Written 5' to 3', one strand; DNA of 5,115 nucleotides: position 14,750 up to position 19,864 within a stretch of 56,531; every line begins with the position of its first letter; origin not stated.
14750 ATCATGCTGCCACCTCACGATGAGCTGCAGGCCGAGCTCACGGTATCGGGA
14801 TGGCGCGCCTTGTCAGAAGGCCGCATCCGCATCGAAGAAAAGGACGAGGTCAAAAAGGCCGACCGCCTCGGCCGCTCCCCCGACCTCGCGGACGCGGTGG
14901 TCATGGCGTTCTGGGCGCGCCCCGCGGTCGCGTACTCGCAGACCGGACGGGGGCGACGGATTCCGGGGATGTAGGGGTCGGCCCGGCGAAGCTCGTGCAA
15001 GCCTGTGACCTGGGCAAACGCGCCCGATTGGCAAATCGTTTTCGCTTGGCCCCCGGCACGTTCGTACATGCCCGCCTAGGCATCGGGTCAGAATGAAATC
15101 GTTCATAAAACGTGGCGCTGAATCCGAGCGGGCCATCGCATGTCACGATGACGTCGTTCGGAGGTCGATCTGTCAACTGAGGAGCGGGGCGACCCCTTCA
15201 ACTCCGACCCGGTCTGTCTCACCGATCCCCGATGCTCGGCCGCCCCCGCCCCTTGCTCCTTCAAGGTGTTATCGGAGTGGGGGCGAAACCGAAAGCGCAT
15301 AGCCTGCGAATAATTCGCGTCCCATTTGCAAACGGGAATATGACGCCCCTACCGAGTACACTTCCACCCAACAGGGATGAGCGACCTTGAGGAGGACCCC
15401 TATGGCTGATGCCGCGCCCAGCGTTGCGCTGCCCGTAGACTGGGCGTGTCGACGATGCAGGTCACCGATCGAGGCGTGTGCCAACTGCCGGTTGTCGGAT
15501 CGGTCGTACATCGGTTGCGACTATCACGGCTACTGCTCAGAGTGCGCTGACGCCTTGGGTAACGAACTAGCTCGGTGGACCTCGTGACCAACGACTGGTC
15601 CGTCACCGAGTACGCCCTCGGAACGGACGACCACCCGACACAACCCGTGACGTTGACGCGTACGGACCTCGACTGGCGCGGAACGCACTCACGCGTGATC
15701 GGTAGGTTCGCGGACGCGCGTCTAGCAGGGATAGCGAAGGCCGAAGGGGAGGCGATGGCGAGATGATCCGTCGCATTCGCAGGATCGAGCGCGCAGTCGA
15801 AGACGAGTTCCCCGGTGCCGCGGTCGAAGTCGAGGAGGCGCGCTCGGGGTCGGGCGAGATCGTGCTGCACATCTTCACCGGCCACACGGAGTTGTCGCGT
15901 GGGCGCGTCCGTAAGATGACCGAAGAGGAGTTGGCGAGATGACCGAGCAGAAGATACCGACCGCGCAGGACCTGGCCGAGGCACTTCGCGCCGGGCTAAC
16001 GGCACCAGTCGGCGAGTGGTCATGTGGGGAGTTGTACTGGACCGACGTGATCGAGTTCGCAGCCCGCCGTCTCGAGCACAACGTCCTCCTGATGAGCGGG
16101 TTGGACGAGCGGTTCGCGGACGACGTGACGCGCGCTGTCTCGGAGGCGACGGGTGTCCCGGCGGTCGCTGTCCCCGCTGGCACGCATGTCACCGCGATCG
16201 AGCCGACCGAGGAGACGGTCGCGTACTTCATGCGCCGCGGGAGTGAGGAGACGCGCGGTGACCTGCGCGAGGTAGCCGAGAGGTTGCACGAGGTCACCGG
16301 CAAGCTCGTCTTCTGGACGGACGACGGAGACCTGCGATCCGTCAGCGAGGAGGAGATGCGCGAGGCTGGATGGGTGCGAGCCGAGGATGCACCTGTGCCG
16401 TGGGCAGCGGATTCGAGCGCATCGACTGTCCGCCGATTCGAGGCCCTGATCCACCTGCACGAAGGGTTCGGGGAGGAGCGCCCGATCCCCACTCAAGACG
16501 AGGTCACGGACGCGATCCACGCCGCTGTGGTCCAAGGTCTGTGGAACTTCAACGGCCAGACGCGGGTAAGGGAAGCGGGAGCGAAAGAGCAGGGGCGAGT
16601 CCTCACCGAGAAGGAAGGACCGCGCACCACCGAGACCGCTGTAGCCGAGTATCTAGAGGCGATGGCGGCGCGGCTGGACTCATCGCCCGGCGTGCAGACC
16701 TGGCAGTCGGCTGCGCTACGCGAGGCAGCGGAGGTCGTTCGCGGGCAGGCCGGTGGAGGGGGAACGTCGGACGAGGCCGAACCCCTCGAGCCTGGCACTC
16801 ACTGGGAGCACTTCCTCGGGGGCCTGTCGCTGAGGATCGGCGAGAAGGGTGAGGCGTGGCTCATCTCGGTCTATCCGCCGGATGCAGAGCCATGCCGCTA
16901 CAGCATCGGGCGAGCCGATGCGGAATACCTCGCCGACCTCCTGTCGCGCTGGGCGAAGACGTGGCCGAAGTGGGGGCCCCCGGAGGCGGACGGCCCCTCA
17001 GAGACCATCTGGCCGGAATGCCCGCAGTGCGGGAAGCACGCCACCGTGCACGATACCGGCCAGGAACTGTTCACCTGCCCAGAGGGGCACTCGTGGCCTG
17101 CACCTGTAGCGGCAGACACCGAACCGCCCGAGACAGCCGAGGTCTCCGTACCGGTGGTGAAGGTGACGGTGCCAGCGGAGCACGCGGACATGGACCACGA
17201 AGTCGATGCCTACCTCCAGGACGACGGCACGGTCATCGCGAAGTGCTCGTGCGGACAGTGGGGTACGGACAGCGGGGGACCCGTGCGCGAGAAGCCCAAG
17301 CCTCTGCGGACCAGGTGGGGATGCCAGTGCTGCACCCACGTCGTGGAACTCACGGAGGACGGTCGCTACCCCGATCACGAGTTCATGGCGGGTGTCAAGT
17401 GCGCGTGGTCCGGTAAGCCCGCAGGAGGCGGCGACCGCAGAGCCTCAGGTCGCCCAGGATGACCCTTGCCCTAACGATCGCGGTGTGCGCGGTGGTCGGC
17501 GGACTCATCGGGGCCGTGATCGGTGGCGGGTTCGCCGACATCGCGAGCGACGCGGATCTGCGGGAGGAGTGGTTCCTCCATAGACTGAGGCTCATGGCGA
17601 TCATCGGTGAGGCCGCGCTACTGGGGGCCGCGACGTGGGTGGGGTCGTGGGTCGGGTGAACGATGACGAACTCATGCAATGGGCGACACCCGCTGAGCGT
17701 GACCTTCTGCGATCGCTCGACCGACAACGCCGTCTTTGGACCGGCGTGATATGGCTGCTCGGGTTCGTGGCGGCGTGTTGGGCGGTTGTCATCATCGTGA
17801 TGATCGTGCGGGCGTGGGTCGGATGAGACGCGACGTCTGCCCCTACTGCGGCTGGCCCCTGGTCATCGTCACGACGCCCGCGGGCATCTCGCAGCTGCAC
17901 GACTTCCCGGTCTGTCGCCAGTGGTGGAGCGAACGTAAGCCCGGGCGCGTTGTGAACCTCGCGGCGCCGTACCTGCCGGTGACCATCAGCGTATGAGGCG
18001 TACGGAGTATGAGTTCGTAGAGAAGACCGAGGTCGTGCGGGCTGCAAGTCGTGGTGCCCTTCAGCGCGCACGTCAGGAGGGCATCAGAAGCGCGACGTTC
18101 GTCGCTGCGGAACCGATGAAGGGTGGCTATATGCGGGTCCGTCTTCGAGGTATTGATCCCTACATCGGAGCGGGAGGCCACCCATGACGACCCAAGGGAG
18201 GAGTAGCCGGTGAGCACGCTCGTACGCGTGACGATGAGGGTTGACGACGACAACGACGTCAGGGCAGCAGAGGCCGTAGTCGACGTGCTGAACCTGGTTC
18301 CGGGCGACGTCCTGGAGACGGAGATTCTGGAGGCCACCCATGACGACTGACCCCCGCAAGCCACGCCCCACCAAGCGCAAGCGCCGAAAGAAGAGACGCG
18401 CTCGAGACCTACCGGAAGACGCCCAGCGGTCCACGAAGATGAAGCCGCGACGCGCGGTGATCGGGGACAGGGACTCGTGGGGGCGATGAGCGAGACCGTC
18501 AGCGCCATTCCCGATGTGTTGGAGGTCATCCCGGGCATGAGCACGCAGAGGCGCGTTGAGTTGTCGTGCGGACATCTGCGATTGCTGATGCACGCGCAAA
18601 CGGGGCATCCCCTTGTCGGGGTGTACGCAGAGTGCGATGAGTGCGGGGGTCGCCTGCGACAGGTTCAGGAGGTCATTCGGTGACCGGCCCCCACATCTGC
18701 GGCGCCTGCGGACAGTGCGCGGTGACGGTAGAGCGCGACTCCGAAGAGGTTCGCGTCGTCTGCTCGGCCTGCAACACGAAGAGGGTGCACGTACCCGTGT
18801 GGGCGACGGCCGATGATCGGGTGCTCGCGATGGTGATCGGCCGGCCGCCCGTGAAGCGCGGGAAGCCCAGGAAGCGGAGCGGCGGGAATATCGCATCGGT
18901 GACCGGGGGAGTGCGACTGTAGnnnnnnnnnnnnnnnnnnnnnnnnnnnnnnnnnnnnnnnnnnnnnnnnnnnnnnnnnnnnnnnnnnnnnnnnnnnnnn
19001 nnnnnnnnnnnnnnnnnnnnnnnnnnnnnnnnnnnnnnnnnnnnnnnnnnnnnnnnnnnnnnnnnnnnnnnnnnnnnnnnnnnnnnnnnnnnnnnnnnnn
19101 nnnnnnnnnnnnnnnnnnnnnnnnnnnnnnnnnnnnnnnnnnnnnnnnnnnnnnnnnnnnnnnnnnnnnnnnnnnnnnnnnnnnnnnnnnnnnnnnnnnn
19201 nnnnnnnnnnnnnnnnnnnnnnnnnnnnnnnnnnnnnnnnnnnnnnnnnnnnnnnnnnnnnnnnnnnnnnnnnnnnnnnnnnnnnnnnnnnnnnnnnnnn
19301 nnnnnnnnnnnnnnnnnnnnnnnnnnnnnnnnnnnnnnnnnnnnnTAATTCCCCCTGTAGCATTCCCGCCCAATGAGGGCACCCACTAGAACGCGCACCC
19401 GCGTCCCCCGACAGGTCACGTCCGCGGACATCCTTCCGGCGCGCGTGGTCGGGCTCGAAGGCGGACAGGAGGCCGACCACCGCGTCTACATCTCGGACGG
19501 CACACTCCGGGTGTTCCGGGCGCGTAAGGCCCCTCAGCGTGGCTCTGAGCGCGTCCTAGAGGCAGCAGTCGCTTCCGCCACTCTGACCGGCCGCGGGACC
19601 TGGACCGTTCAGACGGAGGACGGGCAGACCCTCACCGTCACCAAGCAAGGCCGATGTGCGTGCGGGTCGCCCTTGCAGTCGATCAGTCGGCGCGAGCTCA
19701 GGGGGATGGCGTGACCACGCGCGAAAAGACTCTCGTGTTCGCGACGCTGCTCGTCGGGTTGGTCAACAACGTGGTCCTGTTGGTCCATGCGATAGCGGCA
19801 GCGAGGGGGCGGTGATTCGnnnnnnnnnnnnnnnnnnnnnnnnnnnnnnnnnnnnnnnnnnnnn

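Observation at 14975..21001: Six-kb accessory island inserted between the large terminase and the portal gene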

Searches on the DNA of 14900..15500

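Call 37: search_rna_families(source=window, start=14900, end=15500, threshold=evalue, max_evalue=1)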
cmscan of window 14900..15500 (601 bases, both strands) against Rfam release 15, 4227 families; matches with E-value up to 1: 0.
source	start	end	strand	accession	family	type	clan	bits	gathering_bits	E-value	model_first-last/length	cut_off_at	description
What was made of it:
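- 14975..15401 (.): 427-nt non-coding gap. The first ~210 nt are variable; the last ~215 nt are conserved. No Rfam hit (call 37).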

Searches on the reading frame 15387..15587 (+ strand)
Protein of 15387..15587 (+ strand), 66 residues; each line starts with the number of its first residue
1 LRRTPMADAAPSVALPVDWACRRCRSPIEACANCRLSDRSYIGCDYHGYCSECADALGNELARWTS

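Call 4: search_protein_families(library=pfam, proteins=[window:15387-15587:+], max_evalue=0.01)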
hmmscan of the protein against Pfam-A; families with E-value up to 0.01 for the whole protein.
window:15387-15587:+ (66 aa): 0 families

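Call 6: search_protein_families(library=phrogs, proteins=[window:15387-15587:+], max_evalue=0.01)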
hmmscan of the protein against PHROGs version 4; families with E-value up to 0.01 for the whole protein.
window:15387-15587:+ (66 aa): 0 families

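Call 91: search_protein_families(library=ncbifam, proteins=[window:15402-15587:+], max_evalue=0.01)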
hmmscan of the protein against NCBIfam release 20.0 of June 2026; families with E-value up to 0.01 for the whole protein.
window:15402-15587:+ (61 aa): 0 families

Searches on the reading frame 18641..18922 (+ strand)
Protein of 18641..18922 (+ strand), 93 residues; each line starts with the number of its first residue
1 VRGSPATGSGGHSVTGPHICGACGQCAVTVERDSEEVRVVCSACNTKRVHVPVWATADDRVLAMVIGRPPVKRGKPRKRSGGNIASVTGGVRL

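Call 5: search_protein_families(library=pfam, proteins=[window:18641-18922:+], max_evalue=0.01)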
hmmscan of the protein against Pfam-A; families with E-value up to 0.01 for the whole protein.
window:18641-18922:+ (93 aa): 0 families

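Call 7: search_protein_families(library=phrogs, proteins=[window:18641-18922:+], max_evalue=0.01)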
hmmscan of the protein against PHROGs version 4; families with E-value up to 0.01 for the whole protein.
window:18641-18922:+ (93 aa): 0 families

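Call 41: search_protein_families(library=padloc, proteins=[window:18641-18922:+], max_evalue=0.01)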
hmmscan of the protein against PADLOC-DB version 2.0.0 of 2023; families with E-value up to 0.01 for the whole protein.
window:18641-18922:+ (93 aa): 0 families

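Call 91: search_protein_families(library=ncbifam, proteins=[window:18641-18922:+], max_evalue=0.01)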
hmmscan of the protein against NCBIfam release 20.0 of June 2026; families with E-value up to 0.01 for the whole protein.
window:18641-18922:+ (93 aa): 1 family
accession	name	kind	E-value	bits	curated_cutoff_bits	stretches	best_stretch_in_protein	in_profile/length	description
NF011482.0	PRK14892.1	equivalog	0.0045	16.9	109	1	20-47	24-51/101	putative transcription elongation factor Elf1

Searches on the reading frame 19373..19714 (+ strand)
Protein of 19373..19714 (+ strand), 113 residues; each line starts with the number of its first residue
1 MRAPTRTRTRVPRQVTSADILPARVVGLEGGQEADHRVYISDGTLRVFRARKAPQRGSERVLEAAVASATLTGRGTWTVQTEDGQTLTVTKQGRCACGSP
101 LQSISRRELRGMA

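Call 5: search_protein_families(library=pfam, proteins=[window:19373-19714:+], max_evalue=0.01)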
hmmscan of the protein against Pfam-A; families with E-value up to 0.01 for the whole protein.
window:19373-19714:+ (113 aa): 0 families

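Call 7: search_protein_families(library=phrogs, proteins=[window:19373-19714:+], max_evalue=0.01)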
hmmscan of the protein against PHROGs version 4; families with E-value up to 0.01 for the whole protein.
window:19373-19714:+ (113 aa): 0 families

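Call 41: search_protein_families(library=padloc, proteins=[window:19373-19714:+], max_evalue=0.01)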
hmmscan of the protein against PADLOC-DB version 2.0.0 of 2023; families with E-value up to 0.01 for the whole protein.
window:19373-19714:+ (113 aa): 0 families

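Call 81: find_homologous_proteins(query=window:19373-19714:+, max_evalue=0.01)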
Query window:19373-19714:+ (113 aa): 2 proteins with E <= 0.01 among 43 candidates.
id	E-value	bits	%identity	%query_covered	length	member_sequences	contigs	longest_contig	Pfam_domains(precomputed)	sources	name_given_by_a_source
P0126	3.5e-65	235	100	100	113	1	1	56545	-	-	-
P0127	3.0e-58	212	88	100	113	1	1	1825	-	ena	-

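Call 82: find_encoding_contigs(protein=P0127, flank=5000, max_places=3)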
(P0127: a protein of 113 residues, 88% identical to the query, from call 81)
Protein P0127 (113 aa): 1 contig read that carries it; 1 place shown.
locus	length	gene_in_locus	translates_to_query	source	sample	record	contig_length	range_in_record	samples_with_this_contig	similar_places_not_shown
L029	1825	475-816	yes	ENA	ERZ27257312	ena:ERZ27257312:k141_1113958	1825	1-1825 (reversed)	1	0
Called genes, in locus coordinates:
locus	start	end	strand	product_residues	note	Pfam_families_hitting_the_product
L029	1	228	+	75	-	?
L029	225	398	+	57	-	-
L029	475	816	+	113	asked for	-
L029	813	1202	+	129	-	-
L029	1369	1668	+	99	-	-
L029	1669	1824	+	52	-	?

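Call 91: search_protein_families(library=ncbifam, proteins=[window:19373-19714:+], max_evalue=0.01)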
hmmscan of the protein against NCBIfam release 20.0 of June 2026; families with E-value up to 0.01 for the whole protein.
window:19373-19714:+ (113 aa): 0 families

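Call 95: search_solved_structures(query=A8, max_evalue=5)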
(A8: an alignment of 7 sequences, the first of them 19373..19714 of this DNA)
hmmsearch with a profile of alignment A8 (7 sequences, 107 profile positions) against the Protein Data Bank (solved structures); distinct sequences matched with E-value up to 5: 5.
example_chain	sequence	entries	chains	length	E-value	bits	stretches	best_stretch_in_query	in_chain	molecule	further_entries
4dgk_A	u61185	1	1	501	1.1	12.9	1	37-83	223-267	Phytoene dehydrogenase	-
4wrr_A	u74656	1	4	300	1.6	12.4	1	11-40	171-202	putative diacylglycerol kinase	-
3s40_A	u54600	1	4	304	1.6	12.3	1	11-40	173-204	diacylglycerol kinase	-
3t5p_A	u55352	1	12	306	1.6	12.3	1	11-40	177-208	BmrU protein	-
9lx4_A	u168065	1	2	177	1.7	12.3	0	69-85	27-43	ZZ4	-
